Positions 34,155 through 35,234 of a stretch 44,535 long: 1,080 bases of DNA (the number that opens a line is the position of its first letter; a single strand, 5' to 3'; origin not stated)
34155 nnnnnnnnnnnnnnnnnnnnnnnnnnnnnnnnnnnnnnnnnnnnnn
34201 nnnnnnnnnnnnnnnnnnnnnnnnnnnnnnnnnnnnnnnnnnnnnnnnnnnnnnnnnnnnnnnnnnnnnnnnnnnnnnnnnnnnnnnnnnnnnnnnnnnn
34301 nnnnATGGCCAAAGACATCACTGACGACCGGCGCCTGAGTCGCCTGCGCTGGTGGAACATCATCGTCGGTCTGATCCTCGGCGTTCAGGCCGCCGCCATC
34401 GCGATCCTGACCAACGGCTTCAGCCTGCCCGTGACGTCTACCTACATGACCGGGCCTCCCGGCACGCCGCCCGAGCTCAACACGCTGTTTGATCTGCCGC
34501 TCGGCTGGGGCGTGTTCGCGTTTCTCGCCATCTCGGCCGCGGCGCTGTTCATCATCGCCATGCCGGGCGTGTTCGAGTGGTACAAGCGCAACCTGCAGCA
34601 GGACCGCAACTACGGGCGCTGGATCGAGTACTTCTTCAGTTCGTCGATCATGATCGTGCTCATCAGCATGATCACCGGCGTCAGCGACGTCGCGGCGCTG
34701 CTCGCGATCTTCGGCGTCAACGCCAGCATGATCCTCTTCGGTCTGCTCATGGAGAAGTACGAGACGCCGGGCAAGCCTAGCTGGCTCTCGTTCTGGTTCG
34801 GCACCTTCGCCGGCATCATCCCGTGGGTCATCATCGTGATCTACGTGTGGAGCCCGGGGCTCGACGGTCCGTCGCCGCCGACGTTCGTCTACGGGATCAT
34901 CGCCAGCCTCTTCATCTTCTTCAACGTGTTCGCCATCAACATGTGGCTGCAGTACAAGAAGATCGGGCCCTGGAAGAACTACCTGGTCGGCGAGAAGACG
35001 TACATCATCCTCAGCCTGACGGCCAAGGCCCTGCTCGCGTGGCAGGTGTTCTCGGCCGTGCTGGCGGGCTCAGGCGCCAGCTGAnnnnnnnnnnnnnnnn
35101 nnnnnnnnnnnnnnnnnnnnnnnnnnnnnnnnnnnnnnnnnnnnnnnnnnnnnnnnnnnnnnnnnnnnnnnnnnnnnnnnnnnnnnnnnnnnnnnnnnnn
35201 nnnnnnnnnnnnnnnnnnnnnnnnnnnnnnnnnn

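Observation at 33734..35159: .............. in a MarR-headed two-gene unit with a nested palindromic operator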

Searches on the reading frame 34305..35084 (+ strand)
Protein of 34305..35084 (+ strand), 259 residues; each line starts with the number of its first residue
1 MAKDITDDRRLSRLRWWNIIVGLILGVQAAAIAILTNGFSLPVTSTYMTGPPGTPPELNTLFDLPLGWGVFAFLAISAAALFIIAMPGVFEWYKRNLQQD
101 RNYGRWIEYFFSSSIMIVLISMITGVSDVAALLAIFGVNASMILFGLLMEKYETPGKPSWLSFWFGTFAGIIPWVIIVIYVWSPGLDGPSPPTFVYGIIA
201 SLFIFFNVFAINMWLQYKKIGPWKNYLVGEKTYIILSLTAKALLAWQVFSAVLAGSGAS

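Call 3: search_protein_families(library=pfam, proteins=[window:34305-35084:+], max_evalue=0.01)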
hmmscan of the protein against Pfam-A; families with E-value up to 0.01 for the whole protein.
window:34305-35084:+ (259 aa): 1 family
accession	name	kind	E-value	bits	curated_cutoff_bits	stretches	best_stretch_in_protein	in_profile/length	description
PF18761.7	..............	-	4e-96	321.5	26.7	1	14-253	1-242/242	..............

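Call 6: search_solved_structures(query=window:34305-35084:+, show_alignments=3)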
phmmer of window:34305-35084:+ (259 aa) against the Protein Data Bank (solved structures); distinct sequences matched with E-value up to 0.001: 6.
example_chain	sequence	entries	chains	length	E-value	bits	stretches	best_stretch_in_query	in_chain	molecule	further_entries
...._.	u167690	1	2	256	1.2e-71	244.5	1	10-253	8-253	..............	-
6su3_X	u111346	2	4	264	1.2e-71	244.5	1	10-253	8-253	48C12 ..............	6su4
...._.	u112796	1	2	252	2.4e-71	243.5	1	11-253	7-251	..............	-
6is6_A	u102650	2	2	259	3.4e-54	187.3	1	11-253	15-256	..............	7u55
7clj_A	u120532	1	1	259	8.4e-54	186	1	11-253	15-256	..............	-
9vfc_A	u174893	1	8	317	2.9e-37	131.7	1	22-253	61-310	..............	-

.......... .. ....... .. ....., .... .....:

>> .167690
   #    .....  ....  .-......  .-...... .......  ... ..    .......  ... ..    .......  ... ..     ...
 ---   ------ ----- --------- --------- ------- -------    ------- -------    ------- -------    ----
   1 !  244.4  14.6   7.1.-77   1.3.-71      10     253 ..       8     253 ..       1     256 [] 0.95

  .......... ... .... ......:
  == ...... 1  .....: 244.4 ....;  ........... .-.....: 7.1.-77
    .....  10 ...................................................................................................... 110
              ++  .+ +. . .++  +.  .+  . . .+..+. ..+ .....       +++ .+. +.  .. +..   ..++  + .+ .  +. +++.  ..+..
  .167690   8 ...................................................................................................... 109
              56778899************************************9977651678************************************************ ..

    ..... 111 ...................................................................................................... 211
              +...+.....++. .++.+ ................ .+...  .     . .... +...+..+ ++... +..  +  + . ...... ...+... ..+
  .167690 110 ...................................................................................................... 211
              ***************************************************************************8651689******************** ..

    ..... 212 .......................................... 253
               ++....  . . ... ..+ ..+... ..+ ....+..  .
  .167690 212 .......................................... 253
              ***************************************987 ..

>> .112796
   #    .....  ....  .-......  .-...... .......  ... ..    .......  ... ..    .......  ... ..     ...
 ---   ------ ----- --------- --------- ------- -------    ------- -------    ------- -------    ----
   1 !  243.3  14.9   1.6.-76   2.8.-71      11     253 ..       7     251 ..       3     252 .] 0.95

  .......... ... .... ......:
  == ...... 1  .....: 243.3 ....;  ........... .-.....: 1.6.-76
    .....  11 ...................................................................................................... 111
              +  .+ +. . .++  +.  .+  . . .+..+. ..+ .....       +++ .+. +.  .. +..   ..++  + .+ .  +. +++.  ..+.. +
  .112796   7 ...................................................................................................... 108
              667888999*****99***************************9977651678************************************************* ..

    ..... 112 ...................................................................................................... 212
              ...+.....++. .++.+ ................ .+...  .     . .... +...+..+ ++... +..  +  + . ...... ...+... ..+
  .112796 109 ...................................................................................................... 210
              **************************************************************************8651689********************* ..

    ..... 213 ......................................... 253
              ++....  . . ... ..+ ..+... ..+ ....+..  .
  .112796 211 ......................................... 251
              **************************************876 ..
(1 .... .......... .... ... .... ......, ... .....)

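Call 8: find_homologous_proteins(query=window:34305-35084:+, max_evalue=1e-20)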
Query window:34305-35084:+ (259 aa): 5709 proteins with E <= 1e-20 among 8000 candidates; the best 120 are listed.
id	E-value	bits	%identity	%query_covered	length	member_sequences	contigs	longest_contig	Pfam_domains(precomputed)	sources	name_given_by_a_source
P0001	1.5e-158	544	96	100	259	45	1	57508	PF18761.8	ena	-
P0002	1.2e-157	541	95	100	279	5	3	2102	PF18761.8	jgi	jgi:hypothetical protein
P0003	3.9e-154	530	92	100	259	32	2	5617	PF18761.8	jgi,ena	-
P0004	6.0e-152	523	91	100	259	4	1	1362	PF18761.8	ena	-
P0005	9.8e-151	519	88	100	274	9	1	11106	PF18761.8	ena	-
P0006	4.4e-150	517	88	100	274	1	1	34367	PF18761.8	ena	-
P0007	1.6e-149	515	91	97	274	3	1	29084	PF18761.8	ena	-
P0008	2.0e-149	514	92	97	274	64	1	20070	PF18761.8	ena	-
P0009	3.2e-149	514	87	100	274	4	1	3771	PF18761.8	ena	-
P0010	1.2e-144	499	89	97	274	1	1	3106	PF18761.8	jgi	-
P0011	8.2e-144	496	85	100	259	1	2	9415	PF18761.8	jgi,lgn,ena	jgi:hypothetical protein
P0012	1.3e-143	495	87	99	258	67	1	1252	PF18761.8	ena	-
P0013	4.8e-142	490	85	99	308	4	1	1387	PF18761.8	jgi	jgi:hypothetical protein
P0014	1.1e-141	489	87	97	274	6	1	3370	PF18761.8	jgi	-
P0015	5.4e-141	487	84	100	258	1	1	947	PF18761.8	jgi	-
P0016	1.1e-140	486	84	99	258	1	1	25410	PF18761.8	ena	-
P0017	7.9e-140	483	84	98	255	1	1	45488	PF18761.8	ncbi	-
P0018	1.2e-138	479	83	99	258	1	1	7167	PF18761.8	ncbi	-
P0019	1.3e-138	479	83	98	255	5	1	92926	PF18761.8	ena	-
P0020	3.5e-138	478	83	98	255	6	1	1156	PF18761.8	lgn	-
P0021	7.9e-138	476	82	100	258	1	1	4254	PF18761.8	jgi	jgi:hypothetical protein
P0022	1.0e-137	476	82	99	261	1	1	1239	PF18761.8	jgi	jgi:hypothetical protein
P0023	2.0e-137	475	84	98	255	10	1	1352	PF18761.8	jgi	jgi:CDP-diglyceride synthetase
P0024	3.5e-137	474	82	100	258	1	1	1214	PF18761.8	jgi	jgi:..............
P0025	3.7e-137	474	81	100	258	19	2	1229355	PF18761.8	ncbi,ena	-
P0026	4.4e-137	474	81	99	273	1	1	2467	PF18761.8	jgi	jgi:hypothetical protein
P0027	2.7e-136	471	80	100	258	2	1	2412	PF18761.8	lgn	-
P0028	2.8e-136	471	83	99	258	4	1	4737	PF18761.8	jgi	jgi:hypothetical protein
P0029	9.2e-136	470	81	100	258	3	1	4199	PF18761.8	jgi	-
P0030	9.3e-136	470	81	98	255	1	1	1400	PF18761.8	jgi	-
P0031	1.1e-135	469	84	99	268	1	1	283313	PF18761.8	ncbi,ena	-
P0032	1.3e-135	469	81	100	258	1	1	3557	PF18761.8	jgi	jgi:hypothetical protein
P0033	1.6e-135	469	82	98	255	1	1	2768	PF18761.8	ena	-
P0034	2.6e-135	468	80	100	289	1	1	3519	PF18761.8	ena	-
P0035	3.3e-135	468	83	98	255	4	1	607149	PF18761.8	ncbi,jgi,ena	-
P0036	4.7e-135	467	84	92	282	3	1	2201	PF18761.8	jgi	jgi:hypothetical protein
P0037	5.2e-135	467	79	100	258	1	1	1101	PF18761.8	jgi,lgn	-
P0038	8.6e-135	466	84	95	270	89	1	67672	PF18761.8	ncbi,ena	-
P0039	1.6e-134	466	80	100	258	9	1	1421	PF18761.8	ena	-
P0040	3.5e-134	464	81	98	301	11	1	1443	PF18761.8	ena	-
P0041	5.1e-134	464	83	97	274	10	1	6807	PF18761.8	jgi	-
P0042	5.4e-134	464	81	97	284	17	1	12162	PF18761.8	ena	-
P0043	1.2e-133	463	79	100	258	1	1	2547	PF18761.8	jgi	-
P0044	2.3e-133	462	82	98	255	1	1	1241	PF18761.8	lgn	-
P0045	4.3e-133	461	84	95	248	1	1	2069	PF18761.8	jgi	jgi:hypothetical protein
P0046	5.3e-133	461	79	99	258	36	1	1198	PF18761.8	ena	-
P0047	1.7e-132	459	79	100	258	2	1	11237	PF18761.8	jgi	-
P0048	4.8e-132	457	79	100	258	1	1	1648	PF18761.8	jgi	jgi:hypothetical protein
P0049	5.0e-132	457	79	100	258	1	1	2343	PF18761.8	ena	-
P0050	7.6e-132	457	80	97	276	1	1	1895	PF18761.8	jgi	jgi:hypothetical protein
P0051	9.0e-132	457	81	97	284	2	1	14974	PF18761.8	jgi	jgi:hypothetical protein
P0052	9.8e-132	456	81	95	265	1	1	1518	PF18761.8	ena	-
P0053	1.1e-131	456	81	95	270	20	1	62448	PF18761.8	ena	-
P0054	1.2e-131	456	80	98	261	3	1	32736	PF18761.8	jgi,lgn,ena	-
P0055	2.1e-131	455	83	95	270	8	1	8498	PF18761.8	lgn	-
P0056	2.6e-131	455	81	95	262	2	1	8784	PF18761.8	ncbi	-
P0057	3.7e-131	455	81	95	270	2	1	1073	PF18761.8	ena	-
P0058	4.5e-131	454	79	100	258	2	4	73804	PF18761.8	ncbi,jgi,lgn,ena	ncbi:MAG: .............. HeR [Thermoleophilia bacterium]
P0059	4.5e-131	454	81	97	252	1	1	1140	PF18761.8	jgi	jgi:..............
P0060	5.7e-131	454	82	95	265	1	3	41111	PF18761.8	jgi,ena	jgi:hypothetical protein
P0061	5.8e-131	454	82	96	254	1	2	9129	PF18761.8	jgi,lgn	jgi:hypothetical protein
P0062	6.0e-131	454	79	97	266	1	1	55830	PF18761.8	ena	-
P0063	7.1e-131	454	79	97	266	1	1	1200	PF18761.8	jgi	jgi:hypothetical protein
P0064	9.7e-131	453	81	95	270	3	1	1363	PF18761.8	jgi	-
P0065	1.0e-130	453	81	95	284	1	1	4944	PF18761.8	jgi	jgi:hypothetical protein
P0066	1.1e-130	453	82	95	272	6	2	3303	PF18761.8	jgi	jgi:hypothetical protein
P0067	1.2e-130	453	81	95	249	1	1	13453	PF18761.8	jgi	jgi:hypothetical protein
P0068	1.8e-130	452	80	97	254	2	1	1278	PF18761.8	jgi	jgi:hypothetical protein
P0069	2.5e-130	452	81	95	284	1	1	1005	PF18761.8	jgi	jgi:hypothetical protein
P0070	3.1e-130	451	79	98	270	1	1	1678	PF18761.8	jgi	-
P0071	3.2e-130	451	81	95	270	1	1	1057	PF18761.8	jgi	jgi:hypothetical protein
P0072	4.4e-130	451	81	95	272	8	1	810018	PF18761.8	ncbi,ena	-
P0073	6.4e-130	450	82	92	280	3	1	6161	PF18761.8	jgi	jgi:hypothetical protein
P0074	7.5e-130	450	79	98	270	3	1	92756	PF18761.8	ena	-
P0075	1.5e-129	449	82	95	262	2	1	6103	PF18761.8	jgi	jgi:hypothetical protein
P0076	1.9e-129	449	78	100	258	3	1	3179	PF18761.8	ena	-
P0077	3.5e-129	448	77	98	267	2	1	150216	PF18761.8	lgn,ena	-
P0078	3.6e-129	448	80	95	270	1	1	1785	PF18761.8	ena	-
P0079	7.0e-129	447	77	98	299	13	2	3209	PF18761.8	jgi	-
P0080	7.5e-129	447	80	95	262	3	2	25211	PF18761.8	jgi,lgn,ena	-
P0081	8.0e-129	447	79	96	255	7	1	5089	PF18761.8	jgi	jgi:hypothetical protein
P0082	2.8e-128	445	79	95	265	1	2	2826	PF18761.8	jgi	jgi:hypothetical protein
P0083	3.8e-128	445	79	96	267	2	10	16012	PF18761.8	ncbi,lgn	-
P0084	4.1e-128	445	79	98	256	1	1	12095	PF18761.8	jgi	jgi:hypothetical protein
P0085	5.7e-128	444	80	95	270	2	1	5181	PF18761.8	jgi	jgi:hypothetical protein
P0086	8.1e-128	444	82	95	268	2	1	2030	PF18761.8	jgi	jgi:hypothetical protein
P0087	1.1e-127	443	76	99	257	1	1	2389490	PF18761.8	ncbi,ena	-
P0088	1.6e-127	443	78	98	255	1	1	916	PF18761.8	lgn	-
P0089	2.9e-127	442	76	99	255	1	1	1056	PF18761.8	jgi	jgi:hypothetical protein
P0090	6.4e-127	441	79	92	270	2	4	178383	PF18761.8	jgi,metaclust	metaclust:\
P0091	6.7e-127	441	81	92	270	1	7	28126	PF18761.8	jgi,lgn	jgi:hypothetical protein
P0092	1.2e-126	440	77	98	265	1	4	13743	PF18761.8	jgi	-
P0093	1.6e-126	439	77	97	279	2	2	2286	PF18761.8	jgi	-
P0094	2.0e-126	439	75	98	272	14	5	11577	PF18761.8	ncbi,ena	-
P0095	5.4e-126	438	77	97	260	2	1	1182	PF18761.8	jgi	jgi:hypothetical protein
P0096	5.7e-126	437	77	97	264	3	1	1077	PF18761.8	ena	-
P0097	5.9e-126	437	77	97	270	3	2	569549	PF18761.8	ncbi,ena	-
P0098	6.2e-126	437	79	92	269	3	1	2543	PF18761.8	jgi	jgi:hypothetical protein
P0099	1.1e-125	436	77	96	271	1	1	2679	PF18761.8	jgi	jgi:hypothetical protein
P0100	1.6e-125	436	75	97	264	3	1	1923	PF18761.8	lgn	-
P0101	1.7e-125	436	75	99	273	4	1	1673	PF18761.8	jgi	jgi:hypothetical protein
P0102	2.2e-125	436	77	95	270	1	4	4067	PF18761.8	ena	-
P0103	2.4e-125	435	77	97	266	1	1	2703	PF18761.8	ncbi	ncbi:MAG: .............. HeR, partial [Opitutaceae bacterium]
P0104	3.1e-125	435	79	96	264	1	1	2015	PF18761.8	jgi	jgi:hypothetical protein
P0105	8.7e-125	434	77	96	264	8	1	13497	PF18761.8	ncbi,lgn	-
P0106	1.2e-124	433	77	98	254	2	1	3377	PF18761.8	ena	-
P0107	1.2e-124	433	75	98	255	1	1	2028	PF18761.8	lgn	-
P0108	1.7e-124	433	78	97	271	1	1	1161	PF18761.8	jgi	-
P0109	1.7e-124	433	77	98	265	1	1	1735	PF18761.8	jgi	-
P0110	2.1e-124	432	77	98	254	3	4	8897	PF18761.8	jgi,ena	jgi:hypothetical protein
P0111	2.9e-124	432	78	95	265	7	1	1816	PF18761.8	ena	-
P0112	4.6e-124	431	79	95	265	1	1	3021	PF18761.8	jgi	-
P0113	4.8e-124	431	76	98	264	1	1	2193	PF18761.8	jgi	jgi:hypothetical protein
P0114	5.4e-124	431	77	97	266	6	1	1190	PF18761.8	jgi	-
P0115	6.4e-124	431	76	99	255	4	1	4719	PF18761.8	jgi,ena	-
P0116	7.2e-124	431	76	96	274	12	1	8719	PF18761.8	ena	-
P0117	8.4e-124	430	76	97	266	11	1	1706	PF18761.8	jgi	jgi:hypothetical protein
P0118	1.0e-123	430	77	95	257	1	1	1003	PF18761.8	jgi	-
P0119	1.1e-123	430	78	95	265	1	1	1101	PF18761.8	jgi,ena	-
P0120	1.4e-123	430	78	95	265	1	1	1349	PF18761.8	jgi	-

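Call 10: find_related_loci(query=window:34305-35084:+, collection=genome_contigs, flank=6000)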
Query window:34305-35084:+ (259 aa) in genome_contigs; peptide patterns used: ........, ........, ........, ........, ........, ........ (x = any residue, [..] = any of these).
426 stretches matched a pattern; 387 encode a relative of the query (tblastn E <= 1e-3); the best 80 are kept; 80 distinct loci.
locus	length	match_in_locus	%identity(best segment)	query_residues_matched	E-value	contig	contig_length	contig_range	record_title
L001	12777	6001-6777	97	1-259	3e-164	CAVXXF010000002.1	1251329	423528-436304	MAG: uncultured Thermoleophilia bacterium isolate MFD04716.bin.1.399 genome assembly, contig: contig_4551, whole genome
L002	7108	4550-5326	92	1-259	6e-159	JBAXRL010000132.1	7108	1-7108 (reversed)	MAG: Actinomycetes bacterium isolate ELA582 MAG582_132, whole genome shotgun sequence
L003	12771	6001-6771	94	3-259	3e-158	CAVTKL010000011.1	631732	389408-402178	MAG: uncultured Thermoleophilia bacterium isolate MFD04716.bin.1.395 genome assembly, contig: contig_4552, whole genome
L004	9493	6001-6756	91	8-259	8e-153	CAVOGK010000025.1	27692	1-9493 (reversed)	MAG: uncultured Thermoleophilia bacterium isolate MFD09779.bin.3.322 genome assembly, contig: contig_4170, whole genome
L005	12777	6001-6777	95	1-259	7e-152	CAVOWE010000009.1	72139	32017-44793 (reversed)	MAG: uncultured Thermoleophilia bacterium isolate MFD00032.bin.3.236 genome assembly, contig: contig_20822, whole genome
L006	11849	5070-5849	88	2-259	1e-151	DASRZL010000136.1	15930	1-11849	MAG TPA_asm: Thermoleophilia bacterium isolate SMAG_U14282 k141_3369310, whole genome shotgun sequence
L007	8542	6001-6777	93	1-259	4e-151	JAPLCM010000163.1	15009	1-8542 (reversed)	MAG: Actinomycetota bacterium isolate LacPavin_0920_SED4_MAG_69_54 LacPavin_0920_SED4_scaffold_384406, whole genome shot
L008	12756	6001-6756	91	8-259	8e-151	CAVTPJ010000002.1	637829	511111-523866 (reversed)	MAG: uncultured Thermoleophilia bacterium isolate MFD00905.bin.2.53 genome assembly, contig: contig_1962, whole genome s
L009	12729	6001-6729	91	17-259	4e-145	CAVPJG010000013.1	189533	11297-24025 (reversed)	MAG: uncultured Thermoleophilia bacterium isolate MFD00032.bin.2.164 genome assembly, contig: contig_75392, whole genome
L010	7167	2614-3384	83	1-257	4e-142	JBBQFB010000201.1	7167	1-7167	MAG: Gaiellales bacterium isolate Co_metawrap_1056 Cmw_1056_k141_15253273_length_7167_cov_6.9932, whole genome shotgun s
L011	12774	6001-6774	81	1-258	2e-141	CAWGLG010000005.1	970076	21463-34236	MAG: uncultured Thermoleophilia bacterium isolate MFD09779.bin.1.239 genome assembly, contig: contig_35837, whole genome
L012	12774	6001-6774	81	1-258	2e-141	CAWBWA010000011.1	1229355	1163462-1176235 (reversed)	MAG: uncultured Thermoleophilia bacterium isolate MFD09730.bin.2.140 genome assembly, contig: contig_7835, whole genome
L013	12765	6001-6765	83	1-255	9e-141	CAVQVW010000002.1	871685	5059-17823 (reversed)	MAG: uncultured Thermoleophilia bacterium isolate MFD09964.bin.1.34 genome assembly, contig: contig_18350, whole genome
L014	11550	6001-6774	81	1-258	4e-140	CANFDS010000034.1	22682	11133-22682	MAG: Actinobacteria bacterium isolate CH-Jul18-163 genome assembly, contig: CH-Jul18-C3168, whole genome shotgun sequenc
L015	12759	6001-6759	83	1-253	1e-139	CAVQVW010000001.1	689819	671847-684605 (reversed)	MAG: uncultured Thermoleophilia bacterium isolate MFD09964.bin.1.34 genome assembly, contig: contig_18347, whole genome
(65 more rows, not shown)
